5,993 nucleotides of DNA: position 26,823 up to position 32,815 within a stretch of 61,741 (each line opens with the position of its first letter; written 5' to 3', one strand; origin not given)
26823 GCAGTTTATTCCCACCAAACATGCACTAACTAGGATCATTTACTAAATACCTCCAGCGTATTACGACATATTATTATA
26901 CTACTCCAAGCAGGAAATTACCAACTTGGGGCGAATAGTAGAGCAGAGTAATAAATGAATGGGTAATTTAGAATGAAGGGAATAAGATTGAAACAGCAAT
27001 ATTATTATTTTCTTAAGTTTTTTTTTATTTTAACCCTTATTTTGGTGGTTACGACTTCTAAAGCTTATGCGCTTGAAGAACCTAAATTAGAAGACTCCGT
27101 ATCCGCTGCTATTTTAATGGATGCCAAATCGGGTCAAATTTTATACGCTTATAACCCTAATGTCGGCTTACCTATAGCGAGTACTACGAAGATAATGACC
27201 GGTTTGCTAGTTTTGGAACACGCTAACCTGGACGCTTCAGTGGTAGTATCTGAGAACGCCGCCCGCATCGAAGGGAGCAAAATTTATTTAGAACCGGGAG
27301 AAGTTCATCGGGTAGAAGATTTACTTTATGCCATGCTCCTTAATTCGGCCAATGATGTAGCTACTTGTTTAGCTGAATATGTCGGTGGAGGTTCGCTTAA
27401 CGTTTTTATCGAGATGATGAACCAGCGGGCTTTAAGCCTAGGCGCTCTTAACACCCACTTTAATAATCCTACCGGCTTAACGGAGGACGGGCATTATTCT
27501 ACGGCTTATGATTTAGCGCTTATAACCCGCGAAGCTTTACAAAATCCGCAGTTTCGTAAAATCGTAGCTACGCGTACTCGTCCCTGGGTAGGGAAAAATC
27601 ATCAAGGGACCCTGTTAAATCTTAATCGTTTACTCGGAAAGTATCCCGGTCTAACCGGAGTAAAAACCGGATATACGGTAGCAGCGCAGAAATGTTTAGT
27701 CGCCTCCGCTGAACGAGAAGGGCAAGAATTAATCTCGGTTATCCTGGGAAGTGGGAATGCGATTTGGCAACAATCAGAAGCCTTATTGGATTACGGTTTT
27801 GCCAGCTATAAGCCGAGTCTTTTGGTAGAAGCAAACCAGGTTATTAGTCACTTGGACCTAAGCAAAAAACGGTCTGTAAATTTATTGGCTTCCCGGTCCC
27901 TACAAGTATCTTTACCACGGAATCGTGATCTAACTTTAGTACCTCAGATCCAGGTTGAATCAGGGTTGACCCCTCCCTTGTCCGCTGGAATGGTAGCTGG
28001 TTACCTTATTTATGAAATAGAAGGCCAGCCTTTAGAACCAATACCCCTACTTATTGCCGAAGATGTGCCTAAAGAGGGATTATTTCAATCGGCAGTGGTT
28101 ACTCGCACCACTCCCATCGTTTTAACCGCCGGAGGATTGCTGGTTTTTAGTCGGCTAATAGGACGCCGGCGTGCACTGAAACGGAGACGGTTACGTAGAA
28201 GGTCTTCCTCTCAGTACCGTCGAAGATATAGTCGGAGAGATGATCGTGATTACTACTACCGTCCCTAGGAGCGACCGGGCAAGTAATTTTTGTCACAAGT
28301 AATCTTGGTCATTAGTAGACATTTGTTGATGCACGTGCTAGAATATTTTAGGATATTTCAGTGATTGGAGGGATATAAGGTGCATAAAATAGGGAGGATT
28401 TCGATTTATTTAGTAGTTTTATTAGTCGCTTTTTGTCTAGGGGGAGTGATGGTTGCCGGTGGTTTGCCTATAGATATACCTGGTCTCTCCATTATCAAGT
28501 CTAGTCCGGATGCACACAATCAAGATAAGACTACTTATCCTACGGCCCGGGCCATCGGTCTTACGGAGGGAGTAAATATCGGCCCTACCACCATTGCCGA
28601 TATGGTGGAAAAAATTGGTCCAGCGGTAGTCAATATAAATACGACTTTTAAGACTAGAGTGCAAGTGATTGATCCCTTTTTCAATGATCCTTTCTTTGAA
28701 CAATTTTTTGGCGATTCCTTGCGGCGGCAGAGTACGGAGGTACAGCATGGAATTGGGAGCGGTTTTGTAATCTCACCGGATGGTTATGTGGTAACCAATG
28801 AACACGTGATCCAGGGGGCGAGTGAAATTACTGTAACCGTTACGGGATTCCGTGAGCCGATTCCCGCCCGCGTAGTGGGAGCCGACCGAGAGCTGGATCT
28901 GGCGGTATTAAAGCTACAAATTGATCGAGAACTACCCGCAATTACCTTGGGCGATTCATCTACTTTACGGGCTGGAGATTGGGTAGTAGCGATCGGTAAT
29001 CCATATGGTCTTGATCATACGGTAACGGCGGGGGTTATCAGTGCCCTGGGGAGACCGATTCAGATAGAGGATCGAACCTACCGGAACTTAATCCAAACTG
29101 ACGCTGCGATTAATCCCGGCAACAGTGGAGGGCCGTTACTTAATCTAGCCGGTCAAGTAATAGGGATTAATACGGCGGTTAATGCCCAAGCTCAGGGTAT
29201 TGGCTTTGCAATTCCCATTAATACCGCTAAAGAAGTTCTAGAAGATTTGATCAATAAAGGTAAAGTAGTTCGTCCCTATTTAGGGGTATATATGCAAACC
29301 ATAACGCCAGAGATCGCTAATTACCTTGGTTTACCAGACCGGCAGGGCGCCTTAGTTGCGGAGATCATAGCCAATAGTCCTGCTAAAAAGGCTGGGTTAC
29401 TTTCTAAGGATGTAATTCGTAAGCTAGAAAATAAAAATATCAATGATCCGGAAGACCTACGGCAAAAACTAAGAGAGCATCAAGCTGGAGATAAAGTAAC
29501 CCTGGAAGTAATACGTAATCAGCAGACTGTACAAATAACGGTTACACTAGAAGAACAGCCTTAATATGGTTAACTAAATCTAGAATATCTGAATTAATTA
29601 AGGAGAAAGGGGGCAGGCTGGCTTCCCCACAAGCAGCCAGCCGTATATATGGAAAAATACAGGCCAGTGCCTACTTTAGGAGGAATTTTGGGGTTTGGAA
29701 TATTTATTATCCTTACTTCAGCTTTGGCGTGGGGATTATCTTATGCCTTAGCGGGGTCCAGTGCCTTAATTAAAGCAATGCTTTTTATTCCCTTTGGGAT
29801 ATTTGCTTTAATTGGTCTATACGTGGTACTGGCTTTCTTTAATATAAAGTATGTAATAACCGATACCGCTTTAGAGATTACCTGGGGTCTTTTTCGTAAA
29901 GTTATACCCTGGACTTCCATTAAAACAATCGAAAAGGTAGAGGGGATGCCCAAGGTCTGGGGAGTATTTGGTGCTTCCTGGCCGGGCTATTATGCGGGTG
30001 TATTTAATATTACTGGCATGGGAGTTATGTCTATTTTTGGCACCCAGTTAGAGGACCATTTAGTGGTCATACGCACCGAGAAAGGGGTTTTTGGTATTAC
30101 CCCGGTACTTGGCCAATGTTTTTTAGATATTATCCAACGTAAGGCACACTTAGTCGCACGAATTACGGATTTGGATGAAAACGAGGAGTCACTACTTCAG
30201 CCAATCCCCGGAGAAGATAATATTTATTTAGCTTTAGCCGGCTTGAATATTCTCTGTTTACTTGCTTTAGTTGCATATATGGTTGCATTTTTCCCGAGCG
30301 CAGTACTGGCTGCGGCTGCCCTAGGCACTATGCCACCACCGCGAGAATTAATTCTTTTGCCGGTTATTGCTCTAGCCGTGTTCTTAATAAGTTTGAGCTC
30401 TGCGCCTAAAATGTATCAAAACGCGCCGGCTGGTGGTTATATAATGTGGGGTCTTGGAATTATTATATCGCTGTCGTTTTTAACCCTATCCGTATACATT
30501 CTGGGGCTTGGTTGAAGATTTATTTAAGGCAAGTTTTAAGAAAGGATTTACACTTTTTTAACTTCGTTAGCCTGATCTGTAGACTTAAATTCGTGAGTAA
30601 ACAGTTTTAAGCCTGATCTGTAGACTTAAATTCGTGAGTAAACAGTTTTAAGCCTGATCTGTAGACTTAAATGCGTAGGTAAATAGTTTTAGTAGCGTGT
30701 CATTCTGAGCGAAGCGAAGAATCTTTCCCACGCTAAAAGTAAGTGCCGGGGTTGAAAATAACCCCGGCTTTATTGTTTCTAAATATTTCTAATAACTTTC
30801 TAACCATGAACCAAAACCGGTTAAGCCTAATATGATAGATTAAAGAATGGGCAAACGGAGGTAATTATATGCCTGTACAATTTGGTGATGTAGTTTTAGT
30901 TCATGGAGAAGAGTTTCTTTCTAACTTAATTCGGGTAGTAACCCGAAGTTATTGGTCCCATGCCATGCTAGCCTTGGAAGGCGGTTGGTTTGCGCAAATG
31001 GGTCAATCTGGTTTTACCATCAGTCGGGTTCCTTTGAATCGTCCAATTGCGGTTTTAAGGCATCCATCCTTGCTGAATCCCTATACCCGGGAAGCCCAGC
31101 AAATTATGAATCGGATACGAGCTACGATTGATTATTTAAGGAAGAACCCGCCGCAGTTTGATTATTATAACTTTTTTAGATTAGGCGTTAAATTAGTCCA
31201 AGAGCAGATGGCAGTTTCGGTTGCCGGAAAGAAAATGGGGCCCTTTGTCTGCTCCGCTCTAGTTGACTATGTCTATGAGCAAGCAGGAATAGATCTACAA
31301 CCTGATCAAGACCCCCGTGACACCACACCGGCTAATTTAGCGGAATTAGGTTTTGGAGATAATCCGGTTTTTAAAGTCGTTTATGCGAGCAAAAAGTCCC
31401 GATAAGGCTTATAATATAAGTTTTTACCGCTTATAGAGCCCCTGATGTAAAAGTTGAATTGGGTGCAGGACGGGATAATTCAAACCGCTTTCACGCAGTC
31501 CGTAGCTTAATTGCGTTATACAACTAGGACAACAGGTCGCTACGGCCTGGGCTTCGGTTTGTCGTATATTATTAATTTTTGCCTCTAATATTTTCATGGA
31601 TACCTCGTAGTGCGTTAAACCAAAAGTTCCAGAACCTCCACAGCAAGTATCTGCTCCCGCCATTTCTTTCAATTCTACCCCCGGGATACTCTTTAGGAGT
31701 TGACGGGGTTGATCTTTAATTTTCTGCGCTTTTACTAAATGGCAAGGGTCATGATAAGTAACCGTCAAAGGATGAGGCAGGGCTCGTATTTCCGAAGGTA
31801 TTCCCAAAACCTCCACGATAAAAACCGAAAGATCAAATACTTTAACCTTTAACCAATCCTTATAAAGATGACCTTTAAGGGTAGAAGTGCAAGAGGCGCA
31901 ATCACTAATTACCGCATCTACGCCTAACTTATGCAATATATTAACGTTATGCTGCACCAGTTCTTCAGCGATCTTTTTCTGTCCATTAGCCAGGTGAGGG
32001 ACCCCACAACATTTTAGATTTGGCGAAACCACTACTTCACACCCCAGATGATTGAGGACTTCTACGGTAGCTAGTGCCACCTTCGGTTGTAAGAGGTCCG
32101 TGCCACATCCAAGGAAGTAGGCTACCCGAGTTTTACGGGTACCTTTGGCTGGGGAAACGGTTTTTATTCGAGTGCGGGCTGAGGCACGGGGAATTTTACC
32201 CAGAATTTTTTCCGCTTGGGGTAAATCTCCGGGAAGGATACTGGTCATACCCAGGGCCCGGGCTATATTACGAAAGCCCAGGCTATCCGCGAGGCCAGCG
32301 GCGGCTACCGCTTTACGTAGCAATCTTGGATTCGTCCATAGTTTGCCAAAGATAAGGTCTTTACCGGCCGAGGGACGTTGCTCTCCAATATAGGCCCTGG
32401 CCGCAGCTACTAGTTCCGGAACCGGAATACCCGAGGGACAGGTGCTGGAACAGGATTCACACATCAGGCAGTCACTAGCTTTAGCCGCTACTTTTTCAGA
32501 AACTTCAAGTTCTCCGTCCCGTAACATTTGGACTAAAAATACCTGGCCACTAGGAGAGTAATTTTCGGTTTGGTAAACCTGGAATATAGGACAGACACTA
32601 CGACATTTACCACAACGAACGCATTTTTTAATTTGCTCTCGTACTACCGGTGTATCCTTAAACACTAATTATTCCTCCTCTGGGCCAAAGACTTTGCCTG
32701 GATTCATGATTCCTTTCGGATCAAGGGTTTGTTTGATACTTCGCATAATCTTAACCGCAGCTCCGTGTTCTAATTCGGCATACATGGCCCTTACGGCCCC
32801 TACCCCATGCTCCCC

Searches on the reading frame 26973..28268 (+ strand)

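Call 54: search_protein_families(library=pfam, proteins=[window:26973-28268:+], max_evalue=0.00001)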
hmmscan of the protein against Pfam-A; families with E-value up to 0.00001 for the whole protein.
window:26973-28268:+ (431 aa): 3 families
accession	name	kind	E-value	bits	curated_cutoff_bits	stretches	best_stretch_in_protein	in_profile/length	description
PF00768.25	Peptidase_S11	-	2.2e-59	201.3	27.6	1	42-260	11-237/239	D-alanyl-D-alanine carboxypeptidase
PF07943.18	PBP5_C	-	8e-08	32.8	21.2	1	279-367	1-91/91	Penicillin-binding protein 5, C-terminal domain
PF13354.11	Beta-lactamase2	-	4.5e-07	29.9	22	1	50-182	6-140/214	Beta-lactamase enzyme family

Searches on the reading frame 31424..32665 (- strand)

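Call 54: search_protein_families(library=pfam, proteins=[window:31424-32665:-], max_evalue=0.00001)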
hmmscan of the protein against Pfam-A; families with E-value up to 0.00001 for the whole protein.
window:31424-32665:- (413 aa): 4 families
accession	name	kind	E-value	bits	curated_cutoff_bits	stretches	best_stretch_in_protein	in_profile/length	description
PF02754.22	CCG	-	1e-38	131.7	20.6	2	302-386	1-84/85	Cysteine-rich domain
PF13183.11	Fer4_8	-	7.9e-13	49.2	27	1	12-80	2-68/68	4Fe-4S dicluster domain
PF13534.11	Fer4_17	-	4.7e-09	37.1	22.2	1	14-80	1-60/61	4Fe-4S dicluster domain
PF12838.12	Fer4_7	-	1.4e-07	32.3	27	1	14-80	1-52/52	4Fe-4S dicluster domain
